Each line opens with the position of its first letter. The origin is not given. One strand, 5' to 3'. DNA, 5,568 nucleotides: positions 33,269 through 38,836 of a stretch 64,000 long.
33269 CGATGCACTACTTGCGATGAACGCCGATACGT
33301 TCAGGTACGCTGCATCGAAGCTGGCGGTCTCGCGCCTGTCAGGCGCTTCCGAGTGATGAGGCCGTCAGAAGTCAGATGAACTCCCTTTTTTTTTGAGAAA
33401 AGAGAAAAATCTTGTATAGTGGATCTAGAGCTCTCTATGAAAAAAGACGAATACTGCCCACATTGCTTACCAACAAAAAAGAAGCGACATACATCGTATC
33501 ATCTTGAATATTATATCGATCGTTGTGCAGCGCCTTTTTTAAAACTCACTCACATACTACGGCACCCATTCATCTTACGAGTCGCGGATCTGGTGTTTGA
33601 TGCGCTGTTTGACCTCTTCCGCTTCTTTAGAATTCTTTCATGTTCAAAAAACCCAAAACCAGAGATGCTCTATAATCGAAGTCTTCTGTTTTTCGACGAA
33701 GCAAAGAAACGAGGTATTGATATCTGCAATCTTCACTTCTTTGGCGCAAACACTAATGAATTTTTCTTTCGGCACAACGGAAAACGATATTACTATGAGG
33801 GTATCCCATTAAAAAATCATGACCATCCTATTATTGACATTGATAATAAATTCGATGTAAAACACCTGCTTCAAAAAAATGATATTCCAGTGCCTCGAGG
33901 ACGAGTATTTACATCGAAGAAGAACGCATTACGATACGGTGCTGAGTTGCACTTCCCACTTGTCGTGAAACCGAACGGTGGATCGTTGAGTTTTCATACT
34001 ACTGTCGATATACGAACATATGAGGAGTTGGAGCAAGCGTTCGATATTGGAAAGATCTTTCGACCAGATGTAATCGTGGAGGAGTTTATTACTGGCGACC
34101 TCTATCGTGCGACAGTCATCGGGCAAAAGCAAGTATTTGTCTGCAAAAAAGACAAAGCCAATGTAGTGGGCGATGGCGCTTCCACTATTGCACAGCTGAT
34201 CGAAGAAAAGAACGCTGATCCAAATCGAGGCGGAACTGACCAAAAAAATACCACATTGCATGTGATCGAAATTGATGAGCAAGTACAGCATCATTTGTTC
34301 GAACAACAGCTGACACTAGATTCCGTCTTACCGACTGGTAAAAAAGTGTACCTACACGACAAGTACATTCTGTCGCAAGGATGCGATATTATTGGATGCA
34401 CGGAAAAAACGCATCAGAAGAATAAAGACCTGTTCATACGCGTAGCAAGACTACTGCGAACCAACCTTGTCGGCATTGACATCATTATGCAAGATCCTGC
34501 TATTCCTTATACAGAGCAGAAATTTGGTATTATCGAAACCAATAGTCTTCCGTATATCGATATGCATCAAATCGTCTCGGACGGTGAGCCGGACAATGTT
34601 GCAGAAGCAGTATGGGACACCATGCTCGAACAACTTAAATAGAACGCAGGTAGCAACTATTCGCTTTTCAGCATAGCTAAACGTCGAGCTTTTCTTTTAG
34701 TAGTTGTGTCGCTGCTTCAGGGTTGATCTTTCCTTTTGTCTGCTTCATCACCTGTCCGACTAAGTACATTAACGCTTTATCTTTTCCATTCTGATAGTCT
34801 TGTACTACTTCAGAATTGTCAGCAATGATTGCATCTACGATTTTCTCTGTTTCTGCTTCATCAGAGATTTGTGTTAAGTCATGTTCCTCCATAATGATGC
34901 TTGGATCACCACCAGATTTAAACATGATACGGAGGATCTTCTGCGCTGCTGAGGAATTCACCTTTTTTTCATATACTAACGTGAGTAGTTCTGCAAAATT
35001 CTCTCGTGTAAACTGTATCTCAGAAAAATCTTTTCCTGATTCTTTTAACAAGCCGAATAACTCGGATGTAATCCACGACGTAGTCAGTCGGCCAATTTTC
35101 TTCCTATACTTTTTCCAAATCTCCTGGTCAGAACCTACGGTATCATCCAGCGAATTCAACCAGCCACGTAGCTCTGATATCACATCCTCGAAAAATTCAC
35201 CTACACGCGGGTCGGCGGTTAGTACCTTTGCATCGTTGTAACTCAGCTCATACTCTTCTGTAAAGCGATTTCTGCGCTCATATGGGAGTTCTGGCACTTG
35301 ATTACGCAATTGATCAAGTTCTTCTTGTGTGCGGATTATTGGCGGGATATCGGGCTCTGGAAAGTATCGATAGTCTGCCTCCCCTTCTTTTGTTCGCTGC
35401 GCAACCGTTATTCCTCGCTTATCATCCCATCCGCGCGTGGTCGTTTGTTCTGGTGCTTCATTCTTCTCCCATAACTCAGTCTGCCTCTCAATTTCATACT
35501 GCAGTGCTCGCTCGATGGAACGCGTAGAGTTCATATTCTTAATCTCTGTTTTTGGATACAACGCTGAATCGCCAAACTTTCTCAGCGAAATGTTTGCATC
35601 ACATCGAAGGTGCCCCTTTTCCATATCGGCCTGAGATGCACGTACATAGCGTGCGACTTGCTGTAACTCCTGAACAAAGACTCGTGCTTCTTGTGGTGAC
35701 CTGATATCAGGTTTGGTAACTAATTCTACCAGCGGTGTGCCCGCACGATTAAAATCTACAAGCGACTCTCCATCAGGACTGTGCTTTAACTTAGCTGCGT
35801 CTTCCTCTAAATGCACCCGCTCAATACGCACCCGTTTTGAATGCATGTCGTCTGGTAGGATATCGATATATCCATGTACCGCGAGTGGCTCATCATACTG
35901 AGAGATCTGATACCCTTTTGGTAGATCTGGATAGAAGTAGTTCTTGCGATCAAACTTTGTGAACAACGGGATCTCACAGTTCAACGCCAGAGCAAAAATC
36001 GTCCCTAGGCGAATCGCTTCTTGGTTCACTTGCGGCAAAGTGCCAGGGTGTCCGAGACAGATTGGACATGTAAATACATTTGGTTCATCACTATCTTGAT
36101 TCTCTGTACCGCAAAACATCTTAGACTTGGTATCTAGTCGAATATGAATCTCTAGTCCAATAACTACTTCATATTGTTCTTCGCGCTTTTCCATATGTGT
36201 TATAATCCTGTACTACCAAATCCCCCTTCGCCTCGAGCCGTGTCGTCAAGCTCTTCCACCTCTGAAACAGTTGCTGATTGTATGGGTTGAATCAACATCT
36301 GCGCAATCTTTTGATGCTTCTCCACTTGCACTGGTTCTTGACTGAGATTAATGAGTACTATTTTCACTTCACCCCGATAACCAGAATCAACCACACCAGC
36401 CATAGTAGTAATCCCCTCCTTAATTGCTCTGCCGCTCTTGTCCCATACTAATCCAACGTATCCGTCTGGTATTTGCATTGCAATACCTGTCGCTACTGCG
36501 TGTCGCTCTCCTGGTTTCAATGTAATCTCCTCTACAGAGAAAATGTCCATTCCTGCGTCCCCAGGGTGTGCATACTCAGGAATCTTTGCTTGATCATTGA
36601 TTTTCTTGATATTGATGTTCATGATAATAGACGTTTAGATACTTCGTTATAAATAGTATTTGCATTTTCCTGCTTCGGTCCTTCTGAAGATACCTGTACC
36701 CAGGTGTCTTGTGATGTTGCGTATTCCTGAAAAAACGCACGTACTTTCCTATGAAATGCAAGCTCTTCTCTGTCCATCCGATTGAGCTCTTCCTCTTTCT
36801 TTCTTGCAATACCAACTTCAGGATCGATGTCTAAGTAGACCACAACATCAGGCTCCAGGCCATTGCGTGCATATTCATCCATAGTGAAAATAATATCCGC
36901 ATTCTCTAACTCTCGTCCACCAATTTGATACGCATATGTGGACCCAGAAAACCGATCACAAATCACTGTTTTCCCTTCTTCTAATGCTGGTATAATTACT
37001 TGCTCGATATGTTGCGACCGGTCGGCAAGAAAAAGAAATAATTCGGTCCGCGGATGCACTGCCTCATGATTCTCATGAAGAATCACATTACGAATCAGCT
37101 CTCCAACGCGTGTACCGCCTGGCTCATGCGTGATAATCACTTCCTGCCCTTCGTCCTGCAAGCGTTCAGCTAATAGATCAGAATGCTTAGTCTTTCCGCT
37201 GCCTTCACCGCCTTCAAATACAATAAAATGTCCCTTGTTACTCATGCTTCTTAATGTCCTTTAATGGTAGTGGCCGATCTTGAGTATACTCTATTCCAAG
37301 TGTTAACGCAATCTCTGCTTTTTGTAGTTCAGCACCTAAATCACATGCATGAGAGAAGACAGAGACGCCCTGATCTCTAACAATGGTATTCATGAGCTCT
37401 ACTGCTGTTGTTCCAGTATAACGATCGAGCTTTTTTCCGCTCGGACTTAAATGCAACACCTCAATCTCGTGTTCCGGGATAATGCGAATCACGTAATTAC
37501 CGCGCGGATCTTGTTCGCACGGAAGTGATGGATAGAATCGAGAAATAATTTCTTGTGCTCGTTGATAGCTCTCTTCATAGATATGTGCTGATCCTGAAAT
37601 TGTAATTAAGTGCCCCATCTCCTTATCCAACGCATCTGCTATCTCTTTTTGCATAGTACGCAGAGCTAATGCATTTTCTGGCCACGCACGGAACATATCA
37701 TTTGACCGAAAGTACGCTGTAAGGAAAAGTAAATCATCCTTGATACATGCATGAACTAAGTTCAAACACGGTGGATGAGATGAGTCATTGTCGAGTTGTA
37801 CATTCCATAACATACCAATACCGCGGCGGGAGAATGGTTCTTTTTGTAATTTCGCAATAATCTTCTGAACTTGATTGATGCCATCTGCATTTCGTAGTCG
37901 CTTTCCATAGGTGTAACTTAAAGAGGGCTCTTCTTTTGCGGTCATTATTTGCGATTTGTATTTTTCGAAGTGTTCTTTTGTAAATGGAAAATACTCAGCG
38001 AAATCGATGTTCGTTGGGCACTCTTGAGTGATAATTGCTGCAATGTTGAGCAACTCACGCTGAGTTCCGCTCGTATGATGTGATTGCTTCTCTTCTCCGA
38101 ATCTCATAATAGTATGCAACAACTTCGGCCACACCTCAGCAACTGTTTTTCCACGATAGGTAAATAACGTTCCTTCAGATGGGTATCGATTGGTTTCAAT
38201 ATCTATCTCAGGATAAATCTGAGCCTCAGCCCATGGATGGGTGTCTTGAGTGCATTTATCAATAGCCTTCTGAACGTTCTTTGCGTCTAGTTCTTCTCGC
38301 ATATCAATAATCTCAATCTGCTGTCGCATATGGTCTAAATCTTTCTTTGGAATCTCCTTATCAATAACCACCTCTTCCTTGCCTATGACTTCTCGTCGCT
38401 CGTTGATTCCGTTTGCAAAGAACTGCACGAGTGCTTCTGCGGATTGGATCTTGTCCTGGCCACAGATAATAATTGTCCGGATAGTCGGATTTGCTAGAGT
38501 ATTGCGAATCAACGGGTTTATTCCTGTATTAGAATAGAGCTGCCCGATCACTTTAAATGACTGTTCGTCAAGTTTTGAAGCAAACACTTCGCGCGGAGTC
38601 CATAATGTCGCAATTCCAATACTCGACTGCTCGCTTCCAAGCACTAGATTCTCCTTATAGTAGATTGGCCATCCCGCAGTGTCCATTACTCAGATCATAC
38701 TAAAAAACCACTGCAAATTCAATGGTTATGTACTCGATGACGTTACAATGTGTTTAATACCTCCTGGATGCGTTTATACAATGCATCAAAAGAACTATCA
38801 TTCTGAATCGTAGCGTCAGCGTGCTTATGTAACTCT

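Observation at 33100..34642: GC-rich zinc-ribbon mini-gene with strong SD placed directly upstream of a stand-alone cyanophycin-synthetase-like ATP-grasp protein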

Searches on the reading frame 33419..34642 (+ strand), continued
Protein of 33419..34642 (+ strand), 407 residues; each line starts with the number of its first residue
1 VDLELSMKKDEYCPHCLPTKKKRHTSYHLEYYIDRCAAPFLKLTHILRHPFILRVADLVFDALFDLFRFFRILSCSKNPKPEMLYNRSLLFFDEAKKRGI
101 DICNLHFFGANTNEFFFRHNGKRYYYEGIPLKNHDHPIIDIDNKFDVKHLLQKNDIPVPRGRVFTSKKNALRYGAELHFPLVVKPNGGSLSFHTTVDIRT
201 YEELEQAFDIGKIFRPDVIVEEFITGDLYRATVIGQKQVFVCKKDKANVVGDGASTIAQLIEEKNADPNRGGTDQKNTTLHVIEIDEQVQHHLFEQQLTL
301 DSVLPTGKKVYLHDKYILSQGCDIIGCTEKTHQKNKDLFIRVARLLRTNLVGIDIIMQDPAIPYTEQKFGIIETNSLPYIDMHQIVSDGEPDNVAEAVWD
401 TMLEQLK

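Call 48: fold_search(model_id=the predicted structure, library=pdb)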
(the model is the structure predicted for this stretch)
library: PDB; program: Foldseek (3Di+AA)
matches with E <= 10: 690; with E <= 0.001: 486
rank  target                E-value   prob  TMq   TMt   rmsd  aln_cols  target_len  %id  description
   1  7wae_A                1.2e-28  1.00  0.71  0.34   3.0       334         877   30  Trichodesmium erythraeum cyanophycin synthetase 1 (TeCphA1) with ATPgammaS, 4x(beta-Asp-Arg), and aspartate (released 2022-09-07)
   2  7wae_C                5.3e-28  1.00  0.71  0.40   3.0       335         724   30  Trichodesmium erythraeum cyanophycin synthetase 1 (TeCphA1) with ATPgammaS, 4x(beta-Asp-Arg), and aspartate (released 2022-09-07)
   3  3ln6                  5.9e-28  1.00  0.71  0.40   2.9       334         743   28  Crystal structure of a bifunctional glutathione synthetase from Streptococcus agalactiae (released 2011-04-13)
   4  7wac_A                7.1e-28  1.00  0.69  0.40   3.5       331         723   31  Trichodesmium erythraeum cyanophycin synthetase 1 (TeCphA1) (released 2022-09-07)
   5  7ta5                  2.8e-27  1.00  0.64  0.45   6.0       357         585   28  Crystal structure of cyanophycin synthetase 2 from Gloeothece citriformis (released 2022-03-02)
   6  7txv_A                5.1e-26  1.00  0.67  0.32   3.4       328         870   30  Cyanophycin synthetase 1 from Synechocystis sp. UTEX2470 E82Q with ATP and 16x(Asp-Arg) (released 2022-06-01)
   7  3ln7_A                5.4e-26  1.00  0.62  0.35   5.6       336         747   26  Crystal structure of a bifunctional glutathione synthetase from Pasteurella multocida (released 2011-04-13)
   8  3ln7_B                1.0e-25  1.00  0.60  0.35   5.6       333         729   28  Crystal structure of a bifunctional glutathione synthetase from Pasteurella multocida (released 2011-04-13)
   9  7lgj_A                1.6e-25  1.00  0.65  0.32   3.8       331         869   30  Cyanophycin synthetase 1 from Synechocystis sp. UTEX2470 with ADPCP and 8x(Asp-Arg)-NH2 (released 2021-08-18)
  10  7lgn_A                2.3e-25  1.00  0.64  0.38   4.7       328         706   26  Cyanophycin synthetase 1 from T. morbirosei (released 2021-08-18)
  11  7lgq_A                2.6e-25  1.00  0.66  0.32   3.4       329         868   30  Cyanophycin synthetase 1 from Synechocystis sp. UTEX2470 with ATP and 8x(Asp-Arg)-Asn (released 2021-08-18)
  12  7lg5_A                1.7e-24  1.00  0.65  0.32   3.6       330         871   30  Synechocystis sp. UTEX2470 Cyanophycin synthetase 1 with ATP (released 2021-08-18)
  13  8fxi_C                4.2e-23  1.00  0.64  0.43   4.1       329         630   32  Cryo-EM structure of Stanieria sp. CphA2 in complex with ADPCP and 4x(beta-Asp-Arg) (released 2023-06-14)
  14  7lgn_B                3.8e-21  1.00  0.67  0.33   3.6       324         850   25  Cyanophycin synthetase 1 from T. morbirosei (released 2021-08-18)
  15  8fxh_A                1.3e-20  1.00  0.52  0.34   8.4       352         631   30  Cryo-EM structure of Stanieria sp. CphA2 (released 2023-06-14)
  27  3vpb_A                3.4e-10  1.00  0.42  0.58   3.8       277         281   14  ArgX from Sulfolobus tokodaii complexed with LysW/Glu/ADP/Mg/Zn/Sulfate (released 2013-02-27)
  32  3vpb_B                4.9e-10  1.00  0.41  0.56   3.9       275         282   14  ArgX from Sulfolobus tokodaii complexed with LysW/Glu/ADP/Mg/Zn/Sulfate (released 2013-02-27)
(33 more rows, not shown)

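Call 68: search_protein_families(library=phrogs, proteins=[window:33437-34642:+], max_evalue=0.1)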
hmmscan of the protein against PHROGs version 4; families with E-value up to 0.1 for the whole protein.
window:33437-34642:+ (401 aa): 0 families

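Call 69: search_protein_families(library=padloc, proteins=[window:33437-34642:+], max_evalue=0.1)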
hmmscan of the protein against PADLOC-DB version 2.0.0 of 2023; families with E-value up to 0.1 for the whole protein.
window:33437-34642:+ (401 aa): 0 families

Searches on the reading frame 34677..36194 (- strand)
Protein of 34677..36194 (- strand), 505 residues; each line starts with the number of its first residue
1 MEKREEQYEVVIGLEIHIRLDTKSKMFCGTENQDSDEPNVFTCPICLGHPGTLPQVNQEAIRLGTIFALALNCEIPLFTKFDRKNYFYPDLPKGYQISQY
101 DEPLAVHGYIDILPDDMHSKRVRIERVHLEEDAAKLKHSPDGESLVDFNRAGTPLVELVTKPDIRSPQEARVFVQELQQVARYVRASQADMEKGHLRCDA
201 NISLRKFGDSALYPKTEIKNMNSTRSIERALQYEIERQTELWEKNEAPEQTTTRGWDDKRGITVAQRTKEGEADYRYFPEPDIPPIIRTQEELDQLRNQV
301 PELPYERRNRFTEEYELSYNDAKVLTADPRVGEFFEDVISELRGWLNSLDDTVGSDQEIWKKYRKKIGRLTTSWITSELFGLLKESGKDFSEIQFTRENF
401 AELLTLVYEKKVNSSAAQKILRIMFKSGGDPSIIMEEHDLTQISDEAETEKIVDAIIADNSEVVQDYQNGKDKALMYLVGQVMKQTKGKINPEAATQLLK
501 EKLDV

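Call 55: find_encoding_contigs(protein=window:34677-36194:-, flank=8000, max_places=3)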
Protein window:34677-36194:- (505 aa): no gene with exactly this product is on record in the collection.

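Call 76: search_protein_families(library=pfam, proteins=[window:34677-36194:-], max_evalue=0.001)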
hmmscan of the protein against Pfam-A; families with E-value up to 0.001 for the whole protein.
window:34677-36194:- (505 aa): 2 families
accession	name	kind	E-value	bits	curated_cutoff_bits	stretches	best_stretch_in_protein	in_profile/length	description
PF02934.20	GatB_N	-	3.9e-112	374.4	23.4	1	10-292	1-275/277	GatB/GatE catalytic domain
PF02637.23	GatB_Yqey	-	1.6e-44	151.8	27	1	365-503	12-148/148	GatB domain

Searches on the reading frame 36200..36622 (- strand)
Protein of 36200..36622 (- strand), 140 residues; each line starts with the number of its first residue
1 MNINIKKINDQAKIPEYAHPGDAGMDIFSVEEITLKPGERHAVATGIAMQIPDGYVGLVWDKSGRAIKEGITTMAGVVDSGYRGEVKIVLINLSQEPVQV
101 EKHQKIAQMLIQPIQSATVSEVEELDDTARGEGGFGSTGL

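Call 76: search_protein_families(library=pfam, proteins=[window:36200-36622:-], max_evalue=0.001)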
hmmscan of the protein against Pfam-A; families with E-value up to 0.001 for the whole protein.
window:36200-36622:- (140 aa): 2 families
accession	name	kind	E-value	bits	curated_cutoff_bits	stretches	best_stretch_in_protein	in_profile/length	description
PF00692.24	dUTPase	-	1.2e-34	119.3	22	1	11-139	2-129/129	dUTPase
PF22769.1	DCD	-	2.6e-08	34.5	27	1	31-112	69-151/153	dCTP deaminase-like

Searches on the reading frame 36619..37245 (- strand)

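Call 76: search_protein_families(library=pfam, proteins=[window:36619-37245:-], max_evalue=0.001)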
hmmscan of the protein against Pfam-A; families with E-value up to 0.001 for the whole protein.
window:36619-37245:- (208 aa): 3 families
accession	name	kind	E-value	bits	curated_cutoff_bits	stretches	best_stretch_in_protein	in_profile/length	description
PF02223.23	Thymidylate_kin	-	3.6e-49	167.4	27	1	10-197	1-184/185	Thymidylate kinase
PF13521.12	AAA_28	-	3.6e-06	27.7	27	1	8-174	2-148/164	AAA domain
PF13207.12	AAA_17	-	0.00099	19.8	27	0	12-158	2-129/136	AAA domain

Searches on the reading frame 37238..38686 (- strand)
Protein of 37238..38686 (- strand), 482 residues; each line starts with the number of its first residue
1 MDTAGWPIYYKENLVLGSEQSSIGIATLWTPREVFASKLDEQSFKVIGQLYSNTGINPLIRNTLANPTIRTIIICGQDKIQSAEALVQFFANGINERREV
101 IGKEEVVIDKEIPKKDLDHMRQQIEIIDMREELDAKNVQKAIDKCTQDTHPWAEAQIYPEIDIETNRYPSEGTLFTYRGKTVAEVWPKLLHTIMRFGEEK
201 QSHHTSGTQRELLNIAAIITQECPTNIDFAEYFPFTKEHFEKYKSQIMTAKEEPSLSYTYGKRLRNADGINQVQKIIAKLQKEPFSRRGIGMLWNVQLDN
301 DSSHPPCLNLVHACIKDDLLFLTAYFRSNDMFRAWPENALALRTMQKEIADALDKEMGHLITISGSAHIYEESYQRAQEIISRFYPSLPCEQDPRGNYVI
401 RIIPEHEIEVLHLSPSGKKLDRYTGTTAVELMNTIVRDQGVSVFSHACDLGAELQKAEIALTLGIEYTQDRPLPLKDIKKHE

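Call 76: search_protein_families(library=pfam, proteins=[window:37238-38686:-], max_evalue=0.001)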
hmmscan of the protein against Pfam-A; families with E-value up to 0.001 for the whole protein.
window:37238-38686:- (482 aa): 3 families
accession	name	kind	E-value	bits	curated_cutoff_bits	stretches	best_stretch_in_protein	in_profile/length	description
PF00303.24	Thymidylat_synt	-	6.7e-21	75.1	24.3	1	250-386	84-227/266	Thymidylate synthase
PF14251.12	PterinBD-DUF4346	-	2.3e-16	60.8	29.6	1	392-470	1-86/86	PterinBD-DUF4346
PF04208.19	MtrA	-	6.4e-13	49.1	25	1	4-148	6-151/173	Tetrahydromethanopterin S-methyltransferase, subunit A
